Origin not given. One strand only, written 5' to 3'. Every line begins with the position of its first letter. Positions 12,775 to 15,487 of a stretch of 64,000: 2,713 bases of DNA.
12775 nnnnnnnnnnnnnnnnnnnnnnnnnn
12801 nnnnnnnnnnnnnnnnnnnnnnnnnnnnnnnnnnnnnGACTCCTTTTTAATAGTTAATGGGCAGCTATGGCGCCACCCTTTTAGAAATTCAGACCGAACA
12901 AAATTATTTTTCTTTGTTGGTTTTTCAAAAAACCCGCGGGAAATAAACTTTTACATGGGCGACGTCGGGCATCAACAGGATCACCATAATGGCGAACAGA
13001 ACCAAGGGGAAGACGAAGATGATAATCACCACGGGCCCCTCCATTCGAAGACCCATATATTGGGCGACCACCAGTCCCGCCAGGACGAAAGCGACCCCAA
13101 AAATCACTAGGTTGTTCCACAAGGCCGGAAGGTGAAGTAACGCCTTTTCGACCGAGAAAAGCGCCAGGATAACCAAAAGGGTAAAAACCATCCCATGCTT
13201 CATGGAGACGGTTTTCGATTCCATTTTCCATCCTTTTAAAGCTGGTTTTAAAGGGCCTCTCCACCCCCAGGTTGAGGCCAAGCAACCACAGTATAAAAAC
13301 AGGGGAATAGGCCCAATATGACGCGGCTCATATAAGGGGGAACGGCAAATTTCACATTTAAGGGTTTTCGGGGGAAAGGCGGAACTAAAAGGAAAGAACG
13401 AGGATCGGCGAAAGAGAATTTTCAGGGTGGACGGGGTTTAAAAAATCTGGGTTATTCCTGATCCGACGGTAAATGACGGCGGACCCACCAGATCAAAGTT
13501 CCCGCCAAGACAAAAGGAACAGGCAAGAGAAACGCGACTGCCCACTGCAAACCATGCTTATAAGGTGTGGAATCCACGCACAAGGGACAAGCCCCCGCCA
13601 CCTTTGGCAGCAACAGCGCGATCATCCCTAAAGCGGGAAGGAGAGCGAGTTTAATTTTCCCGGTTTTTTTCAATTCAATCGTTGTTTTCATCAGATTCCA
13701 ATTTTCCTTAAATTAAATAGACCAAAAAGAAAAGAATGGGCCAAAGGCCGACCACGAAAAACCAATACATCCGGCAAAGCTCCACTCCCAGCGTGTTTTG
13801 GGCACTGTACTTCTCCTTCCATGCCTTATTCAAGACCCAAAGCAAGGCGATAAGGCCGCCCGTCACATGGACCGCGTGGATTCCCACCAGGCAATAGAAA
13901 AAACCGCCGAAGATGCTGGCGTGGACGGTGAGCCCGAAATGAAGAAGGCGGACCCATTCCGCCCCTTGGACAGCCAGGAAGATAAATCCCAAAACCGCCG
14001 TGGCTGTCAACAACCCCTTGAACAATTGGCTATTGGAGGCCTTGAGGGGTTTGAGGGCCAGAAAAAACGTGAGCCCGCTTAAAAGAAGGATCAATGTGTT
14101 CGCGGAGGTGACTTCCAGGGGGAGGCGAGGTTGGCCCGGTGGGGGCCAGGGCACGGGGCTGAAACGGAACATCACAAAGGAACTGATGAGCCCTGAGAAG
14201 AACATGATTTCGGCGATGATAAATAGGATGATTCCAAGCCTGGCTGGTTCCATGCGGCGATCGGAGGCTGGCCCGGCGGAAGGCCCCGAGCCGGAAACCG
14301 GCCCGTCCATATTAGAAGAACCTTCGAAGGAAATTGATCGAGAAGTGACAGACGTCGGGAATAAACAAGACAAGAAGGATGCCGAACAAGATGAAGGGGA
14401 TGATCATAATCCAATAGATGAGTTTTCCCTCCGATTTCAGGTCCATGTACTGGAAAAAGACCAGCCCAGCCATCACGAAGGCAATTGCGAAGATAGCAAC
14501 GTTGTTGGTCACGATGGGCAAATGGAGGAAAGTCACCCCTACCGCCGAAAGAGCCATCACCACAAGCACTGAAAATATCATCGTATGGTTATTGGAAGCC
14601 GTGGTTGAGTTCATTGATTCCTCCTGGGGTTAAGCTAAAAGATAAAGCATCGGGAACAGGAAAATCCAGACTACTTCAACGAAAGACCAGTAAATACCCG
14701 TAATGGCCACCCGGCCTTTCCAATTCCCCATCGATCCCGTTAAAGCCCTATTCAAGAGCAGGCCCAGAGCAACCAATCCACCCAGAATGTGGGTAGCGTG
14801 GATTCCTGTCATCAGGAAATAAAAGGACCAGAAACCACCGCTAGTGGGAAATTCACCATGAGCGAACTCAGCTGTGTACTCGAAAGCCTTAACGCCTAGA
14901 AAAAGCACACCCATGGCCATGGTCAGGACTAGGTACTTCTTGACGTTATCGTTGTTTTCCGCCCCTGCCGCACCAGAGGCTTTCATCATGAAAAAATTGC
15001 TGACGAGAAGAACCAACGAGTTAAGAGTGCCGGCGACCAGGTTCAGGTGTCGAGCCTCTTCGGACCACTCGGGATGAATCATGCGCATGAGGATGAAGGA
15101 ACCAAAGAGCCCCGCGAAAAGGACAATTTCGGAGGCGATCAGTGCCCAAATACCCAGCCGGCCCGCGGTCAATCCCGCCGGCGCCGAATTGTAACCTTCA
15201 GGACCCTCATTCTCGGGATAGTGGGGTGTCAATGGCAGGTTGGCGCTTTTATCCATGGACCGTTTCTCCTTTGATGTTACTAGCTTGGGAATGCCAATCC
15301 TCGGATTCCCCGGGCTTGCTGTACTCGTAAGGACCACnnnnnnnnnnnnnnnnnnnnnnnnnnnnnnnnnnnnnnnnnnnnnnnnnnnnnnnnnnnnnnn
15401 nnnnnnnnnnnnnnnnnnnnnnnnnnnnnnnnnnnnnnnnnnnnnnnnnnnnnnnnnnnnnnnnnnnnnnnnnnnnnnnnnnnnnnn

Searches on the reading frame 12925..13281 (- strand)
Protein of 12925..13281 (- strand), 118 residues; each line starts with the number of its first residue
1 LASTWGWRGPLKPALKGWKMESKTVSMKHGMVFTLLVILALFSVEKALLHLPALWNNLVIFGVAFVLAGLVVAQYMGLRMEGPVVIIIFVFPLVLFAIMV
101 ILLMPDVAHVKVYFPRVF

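Call 17: search_protein_families(library=pfam, proteins=[window:12925-13281:-], max_evalue=0.001)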
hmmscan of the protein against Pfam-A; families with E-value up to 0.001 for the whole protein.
window:12925-13281:- (118 aa): 1 family
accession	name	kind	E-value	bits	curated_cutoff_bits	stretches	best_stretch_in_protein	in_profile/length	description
PF03626.19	COX4_pro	-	0.00043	21.1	28.9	1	31-101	2-72/72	Prokaryotic Cytochrome C oxidase subunit IV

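Call 54: search_protein_families(library=ncbifam, proteins=[window:12925-13281:-], max_evalue=0.001)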
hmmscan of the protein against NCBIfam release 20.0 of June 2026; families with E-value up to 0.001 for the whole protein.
window:12925-13281:- (118 aa): 1 family
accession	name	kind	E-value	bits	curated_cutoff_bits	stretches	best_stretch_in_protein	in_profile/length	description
TIGR02229.1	caa3_sub_IV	subfamily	0.00056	20.6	37.25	1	31-108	12-90/92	caa(3)-type oxidase, subunit IV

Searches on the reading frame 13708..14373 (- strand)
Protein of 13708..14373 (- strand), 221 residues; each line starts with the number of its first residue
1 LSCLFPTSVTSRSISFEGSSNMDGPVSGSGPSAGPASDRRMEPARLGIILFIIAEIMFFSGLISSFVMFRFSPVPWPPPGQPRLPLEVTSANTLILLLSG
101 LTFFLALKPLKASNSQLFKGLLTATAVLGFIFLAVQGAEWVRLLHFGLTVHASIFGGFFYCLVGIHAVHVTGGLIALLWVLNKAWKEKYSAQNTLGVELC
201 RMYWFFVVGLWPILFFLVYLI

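Call 17: search_protein_families(library=pfam, proteins=[window:13708-14373:-], max_evalue=0.001)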
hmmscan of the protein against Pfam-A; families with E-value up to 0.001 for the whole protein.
window:13708-14373:- (221 aa): 1 family
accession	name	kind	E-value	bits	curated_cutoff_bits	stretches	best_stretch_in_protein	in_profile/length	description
PF00510.24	COX3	-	1e-24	88.3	23.8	1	44-220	76-255/258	Cytochrome c oxidase subunit III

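Call 54: search_protein_families(library=ncbifam, proteins=[window:13708-14373:-], max_evalue=0.001)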
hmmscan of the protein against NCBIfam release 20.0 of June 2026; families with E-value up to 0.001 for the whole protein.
window:13708-14373:- (221 aa): 4 families
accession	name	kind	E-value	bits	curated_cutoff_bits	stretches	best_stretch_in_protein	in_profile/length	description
NF050119.1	aa3_CtaE_Actin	exception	6.3e-31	108.1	190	1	39-221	6-189/190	aa3-type cytochrome oxidase subunit III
TIGR02842.1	CyoC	equivalog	2.6e-21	76.7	223.75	1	46-221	3-177/180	cytochrome o ubiquinol oxidase subunit III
TIGR02897.1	QoxC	equivalog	8.1e-18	65.2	239.9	1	44-221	10-187/190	cytochrome aa3 quinol oxidase subunit III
NF007944.0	PRK10663.1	equivalog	3.4e-15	56.4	340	1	46-221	27-201/204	cytochrome o ubiquinol oxidase subunit III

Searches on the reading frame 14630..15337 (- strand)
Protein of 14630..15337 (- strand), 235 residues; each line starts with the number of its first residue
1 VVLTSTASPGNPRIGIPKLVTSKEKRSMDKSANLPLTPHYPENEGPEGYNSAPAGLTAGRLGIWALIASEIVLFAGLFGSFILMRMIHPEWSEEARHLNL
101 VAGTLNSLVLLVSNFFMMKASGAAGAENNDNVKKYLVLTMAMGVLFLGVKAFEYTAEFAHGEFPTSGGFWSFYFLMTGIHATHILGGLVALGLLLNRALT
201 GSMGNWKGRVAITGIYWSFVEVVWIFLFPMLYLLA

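Call 17: search_protein_families(library=pfam, proteins=[window:14630-15337:-], max_evalue=0.001)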
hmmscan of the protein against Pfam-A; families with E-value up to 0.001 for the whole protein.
window:14630-15337:- (235 aa): 1 family
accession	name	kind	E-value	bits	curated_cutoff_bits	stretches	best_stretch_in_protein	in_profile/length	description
PF00510.24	COX3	-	6e-13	49.7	23.8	1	60-233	77-255/258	Cytochrome c oxidase subunit III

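Call 54: search_protein_families(library=ncbifam, proteins=[window:14630-15337:-], max_evalue=0.001)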
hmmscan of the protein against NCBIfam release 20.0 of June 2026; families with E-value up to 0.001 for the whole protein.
window:14630-15337:- (235 aa): 4 families
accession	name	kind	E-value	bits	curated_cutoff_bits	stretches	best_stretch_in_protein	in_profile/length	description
NF050119.1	aa3_CtaE_Actin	exception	2e-31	109.7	190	1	62-234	14-189/190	aa3-type cytochrome oxidase subunit III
TIGR02842.1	CyoC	equivalog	6.8e-25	88.4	223.75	1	61-234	3-177/180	cytochrome o ubiquinol oxidase subunit III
TIGR02897.1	QoxC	equivalog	1.3e-23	84.1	239.9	1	60-234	11-187/190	cytochrome aa3 quinol oxidase subunit III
NF007944.0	PRK10663.1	equivalog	5.7e-18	65.4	340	1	61-234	27-201/204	cytochrome o ubiquinol oxidase subunit III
